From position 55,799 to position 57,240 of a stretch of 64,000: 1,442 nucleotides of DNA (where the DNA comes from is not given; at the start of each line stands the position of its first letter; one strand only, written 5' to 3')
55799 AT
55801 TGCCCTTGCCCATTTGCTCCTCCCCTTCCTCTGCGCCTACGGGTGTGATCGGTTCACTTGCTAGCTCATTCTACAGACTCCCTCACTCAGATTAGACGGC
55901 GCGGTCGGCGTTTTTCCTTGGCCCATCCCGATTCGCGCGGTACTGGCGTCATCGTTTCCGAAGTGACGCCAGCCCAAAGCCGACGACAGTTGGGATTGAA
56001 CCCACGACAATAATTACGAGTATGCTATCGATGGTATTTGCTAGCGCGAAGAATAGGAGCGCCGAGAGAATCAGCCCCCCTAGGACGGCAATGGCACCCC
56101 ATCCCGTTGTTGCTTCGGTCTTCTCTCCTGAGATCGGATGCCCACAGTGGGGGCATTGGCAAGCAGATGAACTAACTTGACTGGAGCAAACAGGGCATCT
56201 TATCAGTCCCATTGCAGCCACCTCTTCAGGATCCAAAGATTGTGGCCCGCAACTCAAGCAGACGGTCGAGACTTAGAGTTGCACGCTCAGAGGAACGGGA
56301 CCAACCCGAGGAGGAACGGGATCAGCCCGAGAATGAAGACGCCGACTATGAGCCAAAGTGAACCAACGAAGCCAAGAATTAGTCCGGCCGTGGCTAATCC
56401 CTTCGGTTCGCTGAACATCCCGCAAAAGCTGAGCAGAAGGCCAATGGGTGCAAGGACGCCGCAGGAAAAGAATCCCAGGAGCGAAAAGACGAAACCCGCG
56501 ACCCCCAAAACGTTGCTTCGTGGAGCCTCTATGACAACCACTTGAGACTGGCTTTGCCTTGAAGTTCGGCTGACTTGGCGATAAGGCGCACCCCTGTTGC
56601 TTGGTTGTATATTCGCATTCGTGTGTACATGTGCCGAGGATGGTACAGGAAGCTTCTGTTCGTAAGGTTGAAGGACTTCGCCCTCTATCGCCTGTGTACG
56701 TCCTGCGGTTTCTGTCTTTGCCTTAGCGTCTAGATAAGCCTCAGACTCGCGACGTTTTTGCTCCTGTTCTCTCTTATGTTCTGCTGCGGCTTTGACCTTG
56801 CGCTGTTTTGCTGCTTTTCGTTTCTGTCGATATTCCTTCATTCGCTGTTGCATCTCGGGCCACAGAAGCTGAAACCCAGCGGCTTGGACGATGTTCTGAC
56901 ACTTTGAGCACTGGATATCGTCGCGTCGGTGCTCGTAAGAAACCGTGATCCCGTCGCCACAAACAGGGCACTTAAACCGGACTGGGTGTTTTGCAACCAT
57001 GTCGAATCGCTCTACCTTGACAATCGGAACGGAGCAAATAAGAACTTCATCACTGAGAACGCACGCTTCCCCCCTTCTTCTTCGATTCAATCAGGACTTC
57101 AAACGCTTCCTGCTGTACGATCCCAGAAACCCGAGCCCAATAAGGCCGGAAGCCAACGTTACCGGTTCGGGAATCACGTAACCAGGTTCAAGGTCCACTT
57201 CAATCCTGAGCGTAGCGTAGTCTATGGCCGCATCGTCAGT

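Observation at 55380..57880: AT-rich foreign island encoding a PEP-CTERM protein, two zinc-ribbon membrane proteins and a small unknown protein, bounded by gene wreckage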

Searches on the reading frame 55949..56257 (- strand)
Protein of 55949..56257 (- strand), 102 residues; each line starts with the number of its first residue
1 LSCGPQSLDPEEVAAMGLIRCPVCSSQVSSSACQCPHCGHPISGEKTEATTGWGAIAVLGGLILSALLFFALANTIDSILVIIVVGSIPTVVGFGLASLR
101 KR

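Call 5: search_protein_families(library=pfam, proteins=[window:55949-56257:-], max_evalue=0.1)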
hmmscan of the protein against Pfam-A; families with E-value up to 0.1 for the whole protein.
window:55949-56257:- (102 aa): 8 families
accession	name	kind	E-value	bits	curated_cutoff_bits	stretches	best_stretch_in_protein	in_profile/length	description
PF04606.18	Ogr_Delta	-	0.0025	18.1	26.3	1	35-55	2-22/47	Ogr/Delta-like zinc finger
PF10571.15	UPF0547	-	0.0032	18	29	1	21-40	3-22/26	Uncharacterised protein family UPF0547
PF12773.13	DZR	-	0.0038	17.8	27.3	1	21-41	1-21/45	Double zinc ribbon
PF13240.11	Zn_Ribbon_1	-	0.0047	17.1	25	1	21-42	2-23/23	zinc-ribbon domain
PF06170.17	DUF983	-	0.0089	16.8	22.6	1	33-100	9-74/85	Protein of unknown function (DUF983)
PF13248.11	Zn_ribbon_3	-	0.012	15.5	27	1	19-42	3-26/26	zinc-ribbon domain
PF03119.21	DNA_ligase_ZBD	-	0.018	15.3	25.8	0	34-49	1-16/27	NAD-dependent DNA ligase C4 zinc finger domain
PF01155.25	HypA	-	0.081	13.4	28.9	0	17-41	69-95/112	Hydrogenase/urease nickel incorporation, metallochaperone, hypA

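Call 6: search_protein_families(library=ncbifam, proteins=[window:55949-56257:-], max_evalue=0.1)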
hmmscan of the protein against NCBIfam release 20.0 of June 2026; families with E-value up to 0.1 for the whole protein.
window:55949-56257:- (102 aa): 2 families
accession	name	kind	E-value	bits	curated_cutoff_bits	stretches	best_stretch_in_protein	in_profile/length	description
NF053815.1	teico_TcaA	equivalog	0.0088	14.9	550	1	20-50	3-33/463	membrane-associated protein TcaA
TIGR04104.1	cxxc_20_cxxc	subfamily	0.012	15.9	45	1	31-89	24-85/93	TIGR04104 family putative zinc finger protein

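Call 30: search_protein_families(library=pfam, proteins=[window:55949-56209:-], max_evalue=1)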
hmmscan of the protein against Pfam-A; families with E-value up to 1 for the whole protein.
window:55949-56209:- (86 aa): 16 families
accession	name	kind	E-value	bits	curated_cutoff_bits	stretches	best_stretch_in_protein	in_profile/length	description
PF04606.18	Ogr_Delta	-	0.0016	18.7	26.3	1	19-39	2-22/47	Ogr/Delta-like zinc finger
PF10571.15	UPF0547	-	0.0027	18.2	29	1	5-24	3-22/26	Uncharacterised protein family UPF0547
PF13240.11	Zn_Ribbon_1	-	0.0045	17.2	25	1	5-26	2-23/23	zinc-ribbon domain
PF06170.17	DUF983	-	0.0046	17.7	22.6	1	16-84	8-74/85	Protein of unknown function (DUF983)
PF12773.13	DZR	-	0.0057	17.2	27.3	1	5-27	1-23/45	Double zinc ribbon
PF13248.11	Zn_ribbon_3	-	0.006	16.5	27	1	3-26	3-26/26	zinc-ribbon domain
PF03119.21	DNA_ligase_ZBD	-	0.015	15.6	25.8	1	18-33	1-16/27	NAD-dependent DNA ligase C4 zinc finger domain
PF10601.15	zf-LITAF-like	-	0.021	15.4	23.8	1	14-54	3-42/70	LITAF-like zinc ribbon domain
PF24441.1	DUF7560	-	0.061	13.5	27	0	5-16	30-41/44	Family of unknown function (DUF7560)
PF22747.2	Zn_ribbon_DUF2089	-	0.081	13.5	27.6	1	5-29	1-25/32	DUF2089 zinc ribbon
PF24460.1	DUF7575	-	0.084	12.7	28.5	1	18-26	5-13/28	Domain of unknown function (DUF7575)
PF13408.12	Zn_ribbon_recom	-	0.2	12.5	25.3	0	17-30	6-19/58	Recombinase zinc beta ribbon domain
PF13824.12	zf-Mss51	-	0.28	11.9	27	1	4-27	1-25/55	Zinc-finger of mitochondrial splicing suppressor 51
PF25403.1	zf-C2H2_ZFAND2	-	0.33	11.4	27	0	16-30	2-16/40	ZFAND2A/B-like C2H2 zinc finger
PF08209.17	Sgf11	-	0.4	10.7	26.4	0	14-28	2-16/33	Sgf11 (transcriptional regulation protein)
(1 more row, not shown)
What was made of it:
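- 55949..56212 (-): Gene B: 87 aa. CPVC...CPHC zinc ribbon plus two transmembrane helices. Pfam zinc-ribbon hits are below threshold (call 30).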

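Call 33: search_protein_families(library=phrogs, proteins=[window:55949-56209:-], max_evalue=0.1)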
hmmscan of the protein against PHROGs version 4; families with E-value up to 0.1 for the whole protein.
window:55949-56209:- (86 aa): 12 families
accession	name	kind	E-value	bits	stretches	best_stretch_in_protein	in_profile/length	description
phrog_6586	-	unknown function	7.5e-05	23.6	1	2-48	3-51/129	-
phrog_10292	-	unknown function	0.00067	20.6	1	2-71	3-72/136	-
phrog_23817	-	unknown function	0.0022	19.1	1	3-57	6-42/110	-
phrog_4852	-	unknown function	0.0024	18.6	1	3-32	14-45/194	-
phrog_14275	-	unknown function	0.0033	18.1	1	2-25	3-26/178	-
phrog_8436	-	unknown function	0.0097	17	1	4-32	65-93/110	-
phrog_6332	-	unknown function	0.014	16.3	1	3-35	8-39/60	-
phrog_10714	-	unknown function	0.018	16.3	1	3-32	74-105/109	-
phrog_9700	-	unknown function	0.019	14.9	1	3-33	7-37/483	-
phrog_32168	-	unknown function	0.033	15.4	1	5-33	5-32/63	-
phrog_2546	-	unknown function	0.033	15.4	1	3-33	1-31/180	-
phrog_38187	-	unknown function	0.093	13.8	0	4-53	5-49/144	-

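Call 34: search_protein_families(library=padloc, proteins=[window:55949-56209:-], max_evalue=0.1)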
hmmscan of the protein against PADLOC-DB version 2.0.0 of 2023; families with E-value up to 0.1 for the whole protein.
window:55949-56209:- (86 aa): 2 families
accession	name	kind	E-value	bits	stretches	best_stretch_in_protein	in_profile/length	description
PDLC04162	HEC-08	-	0.089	9.9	0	4-30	231-257/358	-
PDLC03862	LmuB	-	0.098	9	0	4-31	332-359/643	-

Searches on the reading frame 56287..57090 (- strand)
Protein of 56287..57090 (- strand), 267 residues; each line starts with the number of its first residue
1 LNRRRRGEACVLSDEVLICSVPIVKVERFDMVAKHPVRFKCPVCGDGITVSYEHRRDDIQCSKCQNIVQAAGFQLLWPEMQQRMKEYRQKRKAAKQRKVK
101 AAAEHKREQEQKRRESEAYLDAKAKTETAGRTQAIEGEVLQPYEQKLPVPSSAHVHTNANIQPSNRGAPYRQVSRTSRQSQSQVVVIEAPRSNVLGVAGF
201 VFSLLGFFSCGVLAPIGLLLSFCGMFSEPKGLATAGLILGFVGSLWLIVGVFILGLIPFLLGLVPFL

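Call 5: search_protein_families(library=pfam, proteins=[window:56287-57090:-], max_evalue=0.1)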
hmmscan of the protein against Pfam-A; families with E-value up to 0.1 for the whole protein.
window:56287-57090:- (267 aa): 9 families
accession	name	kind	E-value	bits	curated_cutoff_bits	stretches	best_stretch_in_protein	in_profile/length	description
PF24042.1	DUF7351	-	0.0013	18.9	31.2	1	40-71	3-34/177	Domain of unknown function (DUF7351)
PF10164.14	BRI3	-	0.0019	19.1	25.9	1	143-223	17-93/106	Brain protein I3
PF13824.12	zf-Mss51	-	0.011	16.4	27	1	28-61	9-39/55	Zinc-finger of mitochondrial splicing suppressor 51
PF05129.18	Zn_ribbon_Elf1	-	0.013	16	29.8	1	33-69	17-57/79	Transcription elongation factor Elf1 like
PF01667.23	Ribosomal_S27e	-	0.027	14.6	24.5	1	37-68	6-36/55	Ribosomal protein S27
PF12760.12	Zn_ribbon_IS1595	-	0.031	14.7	25.4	1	36-65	16-44/46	Transposase zinc-ribbon domain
PF13717.11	Zn_ribbon_4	-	0.07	13.5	30.3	0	58-67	25-34/36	zinc-ribbon domain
PF23548.1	Zn_ribbon_FGT1_2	-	0.078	13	27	0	37-51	19-33/35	FORGETTER1 second zinc ribbon domain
PF01485.27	IBR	-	0.093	13.2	24.3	0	31-66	11-49/65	IBR domain, a half RING-finger domain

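Call 6: search_protein_families(library=ncbifam, proteins=[window:56287-57090:-], max_evalue=0.1)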
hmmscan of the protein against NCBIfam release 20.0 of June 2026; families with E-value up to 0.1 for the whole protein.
window:56287-57090:- (267 aa): 2 families
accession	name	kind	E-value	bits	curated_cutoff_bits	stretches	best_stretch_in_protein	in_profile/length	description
NF011482.0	PRK14892.1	equivalog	0.00082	19.2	109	1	33-109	16-88/101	putative transcription elongation factor Elf1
NF047912.1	ECs_2282_CxxC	subfamily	0.068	13.1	37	0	37-68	1-37/60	ECs_2282 family putative zinc-binding protein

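Call 25: find_homologous_proteins(query=window:56287-57000:-)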
Query window:56287-57000:- (237 aa): 3 proteins with E <= 0.001 among 2733 candidates.
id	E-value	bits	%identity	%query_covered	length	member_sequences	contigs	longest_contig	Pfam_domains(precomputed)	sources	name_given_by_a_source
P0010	3.6e-154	529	100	100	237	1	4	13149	-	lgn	-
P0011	9.0e-78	279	56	97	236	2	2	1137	-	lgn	-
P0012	4.4e-11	61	56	26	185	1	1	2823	-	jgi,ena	-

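Call 26: find_encoding_contigs(protein=P0011, flank=10000, max_places=4)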
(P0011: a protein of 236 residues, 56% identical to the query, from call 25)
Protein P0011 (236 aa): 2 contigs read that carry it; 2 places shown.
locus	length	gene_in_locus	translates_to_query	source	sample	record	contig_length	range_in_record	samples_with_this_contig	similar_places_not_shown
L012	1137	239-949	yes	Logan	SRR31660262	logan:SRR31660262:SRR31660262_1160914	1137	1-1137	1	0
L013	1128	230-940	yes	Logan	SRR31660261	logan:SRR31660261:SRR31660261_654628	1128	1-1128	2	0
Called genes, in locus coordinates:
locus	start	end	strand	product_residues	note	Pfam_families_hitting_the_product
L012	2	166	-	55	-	?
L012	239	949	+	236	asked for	-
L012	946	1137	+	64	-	?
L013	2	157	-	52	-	?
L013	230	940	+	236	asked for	-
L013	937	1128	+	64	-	?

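Call 27: find_encoding_contigs(protein=P0012, flank=10000, max_places=4)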
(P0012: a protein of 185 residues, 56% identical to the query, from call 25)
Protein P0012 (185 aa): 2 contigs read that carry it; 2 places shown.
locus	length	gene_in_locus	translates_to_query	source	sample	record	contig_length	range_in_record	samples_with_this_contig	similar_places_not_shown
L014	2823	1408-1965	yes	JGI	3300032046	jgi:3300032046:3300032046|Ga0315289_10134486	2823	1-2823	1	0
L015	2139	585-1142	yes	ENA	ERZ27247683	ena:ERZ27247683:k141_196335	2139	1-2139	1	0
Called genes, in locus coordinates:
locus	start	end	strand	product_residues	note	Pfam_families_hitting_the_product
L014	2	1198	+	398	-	?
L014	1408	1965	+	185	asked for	-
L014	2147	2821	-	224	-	?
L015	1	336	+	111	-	?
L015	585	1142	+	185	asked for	-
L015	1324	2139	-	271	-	?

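Call 30: search_protein_families(library=pfam, proteins=[window:56287-57000:-], max_evalue=1)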
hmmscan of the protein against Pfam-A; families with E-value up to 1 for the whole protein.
window:56287-57000:- (237 aa): 20 families
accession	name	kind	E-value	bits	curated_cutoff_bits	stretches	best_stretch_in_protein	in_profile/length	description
PF24042.1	DUF7351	-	0.0011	19.2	31.2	1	10-41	3-34/177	Domain of unknown function (DUF7351)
PF10164.14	BRI3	-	0.0015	19.5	25.9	1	113-193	17-93/106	Brain protein I3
PF09538.15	FYDLN_acid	-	0.0082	17.3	23.9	1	11-85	12-82/105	Protein of unknown function (FYDLN_acid)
PF05129.18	Zn_ribbon_Elf1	-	0.015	15.8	29.8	1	4-39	18-57/79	Transcription elongation factor Elf1 like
PF01667.23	Ribosomal_S27e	-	0.024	14.8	24.5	1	7-38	6-36/55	Ribosomal protein S27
PF13824.12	zf-Mss51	-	0.028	15.1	27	1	4-31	10-39/55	Zinc-finger of mitochondrial splicing suppressor 51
PF12760.12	Zn_ribbon_IS1595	-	0.028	14.8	25.4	1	6-35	16-44/46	Transposase zinc-ribbon domain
PF04641.18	Rtf2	-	0.058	13.2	27.4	1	11-105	149-233/258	Rtf2 RING-finger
PF23548.1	Zn_ribbon_FGT1_2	-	0.066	13.2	27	1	7-21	19-33/35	FORGETTER1 second zinc ribbon domain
PF05236.20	TAF4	-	0.1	12.7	33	1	22-99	92-175/262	Transcription initiation factor TFIID component TAF4 family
PF07754.17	HVO_2753_ZBP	-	0.14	12.4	33.2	1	4-34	12-45/46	Small zinc finger protein HVO_2753-like, Zn-binding pocket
PF24441.1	DUF7560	-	0.18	12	27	1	7-26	4-23/44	Family of unknown function (DUF7560)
PF21344.3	Zn_ribbon_LysW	-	0.19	11.8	27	1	10-34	2-27/46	Alpha-aminoadipate carrier protein LysW-like, globular domain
PF01080.22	Presenilin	-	0.22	10.7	34.3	1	53-172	229-341/408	Presenilin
PF13717.11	Zn_ribbon_4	-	0.23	11.9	30.3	0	28-37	25-34/36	zinc-ribbon domain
PF13828.11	DUF4190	-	0.66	10.2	35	1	165-219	1-61/62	Domain of unknown function (DUF4190)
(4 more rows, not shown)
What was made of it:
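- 56287..57000 (-): Gene C: 237 aa. CPVC...CSKC zinc ribbon, K/R-rich helix (aa 45-100), Ser/Gln linker, DUF4190-like hydrophobic C-terminal domain (aa 162-237). All Pfam hits are below threshold (call 30).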

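Call 33: search_protein_families(library=phrogs, proteins=[window:56287-57000:-], max_evalue=0.1)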
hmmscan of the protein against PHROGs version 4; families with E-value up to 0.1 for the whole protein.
window:56287-57000:- (237 aa): 5 families
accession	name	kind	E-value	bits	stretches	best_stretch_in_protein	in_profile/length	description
phrog_1568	-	DNA, RNA and nucleotide metabolism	0.0001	23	1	5-111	138-236/264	DNA binding protein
phrog_487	-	moron, auxiliary metabolic gene and host takeover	0.01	15.1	1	21-115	56-149/718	NrdD-like anaerobic ribonucleotide reductase large subunit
phrog_8736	-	unknown function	0.021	16.4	1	7-38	7-38/93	-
phrog_1467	-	unknown function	0.026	15.1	1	3-56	160-219/226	-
phrog_7549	-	unknown function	0.078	14.5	0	30-77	4-49/76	-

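Call 34: search_protein_families(library=padloc, proteins=[window:56287-57000:-], max_evalue=0.1)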
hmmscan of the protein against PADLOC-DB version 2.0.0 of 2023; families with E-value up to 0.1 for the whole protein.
window:56287-57000:- (237 aa): 2 families
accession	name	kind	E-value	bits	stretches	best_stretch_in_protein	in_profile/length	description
PDLC03864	LmuB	-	0.00021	18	1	11-109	366-468/657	-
PDLC03862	LmuB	-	0.012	12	1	9-96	331-389/643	-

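Call 70: search_protein_families(library=pfam, proteins=[P0011, P0012, L012:946-1137:+], max_evalue=0.01)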
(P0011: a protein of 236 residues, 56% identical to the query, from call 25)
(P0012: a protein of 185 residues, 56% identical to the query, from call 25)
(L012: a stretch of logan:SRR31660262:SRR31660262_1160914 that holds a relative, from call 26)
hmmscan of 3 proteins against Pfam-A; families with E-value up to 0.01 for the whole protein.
P0011 (236 aa): 4 families
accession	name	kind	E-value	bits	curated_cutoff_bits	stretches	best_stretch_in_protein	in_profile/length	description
PF09538.15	FYDLN_acid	-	0.0025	18.9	23.9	1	11-88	12-82/105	Protein of unknown function (FYDLN_acid)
PF13828.11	DUF4190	-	0.0074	16.5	35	0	169-219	1-57/62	Domain of unknown function (DUF4190)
PF24042.1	DUF7351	-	0.0087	16.3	31.2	0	11-43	4-36/177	Domain of unknown function (DUF7351)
PF24441.1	DUF7560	-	0.0089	16.2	27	0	6-43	3-42/44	Family of unknown function (DUF7560)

P0012 (185 aa): 1 family
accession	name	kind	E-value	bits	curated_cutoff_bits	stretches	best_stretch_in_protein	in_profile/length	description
PF08334.16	T2SSG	-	0.004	17.6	21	0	130-168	58-100/108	Type II secretion system (T2SS), protein G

L012:946-1137:+ (64 aa): 0 families
